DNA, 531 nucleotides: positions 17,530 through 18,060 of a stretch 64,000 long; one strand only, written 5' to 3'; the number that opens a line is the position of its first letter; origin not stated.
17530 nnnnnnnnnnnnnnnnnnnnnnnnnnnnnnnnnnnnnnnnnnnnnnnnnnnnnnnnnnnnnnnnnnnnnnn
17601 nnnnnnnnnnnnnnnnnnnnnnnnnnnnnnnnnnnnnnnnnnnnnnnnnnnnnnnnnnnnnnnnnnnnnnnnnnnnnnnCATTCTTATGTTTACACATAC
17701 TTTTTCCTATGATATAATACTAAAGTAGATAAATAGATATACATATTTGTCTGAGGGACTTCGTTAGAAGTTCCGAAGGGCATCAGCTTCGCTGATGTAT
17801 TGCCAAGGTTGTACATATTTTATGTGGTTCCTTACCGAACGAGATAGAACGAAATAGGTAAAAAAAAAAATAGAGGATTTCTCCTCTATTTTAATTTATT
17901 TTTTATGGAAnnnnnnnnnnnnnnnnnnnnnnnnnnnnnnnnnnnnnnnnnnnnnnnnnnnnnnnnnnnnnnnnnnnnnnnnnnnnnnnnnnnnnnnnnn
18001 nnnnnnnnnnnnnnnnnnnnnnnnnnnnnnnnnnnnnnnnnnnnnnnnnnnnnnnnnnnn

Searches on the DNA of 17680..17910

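Call 93: search_rna_families(source=window, start=17680, end=17910, threshold=evalue, max_evalue=5)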
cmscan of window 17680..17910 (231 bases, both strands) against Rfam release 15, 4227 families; matches with E-value up to 5: 15.
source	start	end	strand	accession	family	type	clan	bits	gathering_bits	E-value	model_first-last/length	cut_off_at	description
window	17809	17900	+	RF02029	sraA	Gene; sRNA;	-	31.3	56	0.0026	1-95/95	no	sraA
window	17856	17910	-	RF02058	STnc400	Gene;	-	25.5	80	0.005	70-125/125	5'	Gammaproteobacterial sRNA STnc400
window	17858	17910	-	RF02029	sraA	Gene; sRNA;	-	21.7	56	0.29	39-95/95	5'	sraA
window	17862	17898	+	RF03189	mir-1175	Gene; miRNA;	-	20.6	51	0.017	1-72/72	no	mir-1175 microRNA precursor family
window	17842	17901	+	RF03623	mir-1252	Gene; miRNA;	-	20.4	70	0.37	1-65/65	no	mir-1252 microRNA precursor family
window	17859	17910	-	RF02074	STnc240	Gene; sRNA;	-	19.4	55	1.3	22-77/77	5'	Enterobacterial sRNA STnc240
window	17839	17900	+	RF02074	STnc240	Gene; sRNA;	-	18.9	55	1.7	1-77/77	no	Enterobacterial sRNA STnc240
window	17838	17901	-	RF00242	ctRNA_pT181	Gene; antisense;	-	18.8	56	4.1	1-94/94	no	ctRNA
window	17851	17892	+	RF03922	MIR2119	Gene; miRNA;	-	18.8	73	4.6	84-143/188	no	MIR2119 microRNA precursor family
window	17820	17903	-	RF02629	RmaA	Gene; sRNA;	-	18.2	57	0.63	1-113/113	no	Regulator of motility and amylovoran A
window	17852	17896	-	RF02420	Bp1_162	Gene; sRNA;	-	16.7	50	1.9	1-100/100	no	Burkholderia sRNA Bp1_Cand612_SIPHT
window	17860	17905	-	RF03234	mir-2813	Gene; miRNA;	-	16.6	70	2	1-67/67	no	mir-2813 microRNA precursor family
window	17863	17892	-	RF04343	Plastid-psbA-2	Cis-reg;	CL00153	14.5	55.8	4.2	1-60/60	no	Plastid-psbA-2 3UTR RNA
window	17856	17910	-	RF00558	L20_leader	Cis-reg; leader;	-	14.4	58.7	2.1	55-127/127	5'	Ribosomal protein L20 leader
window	17809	17910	+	RF01471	rliB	Gene; sRNA;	-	11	40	4.8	1-105/360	3'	Listeria sRNA rliB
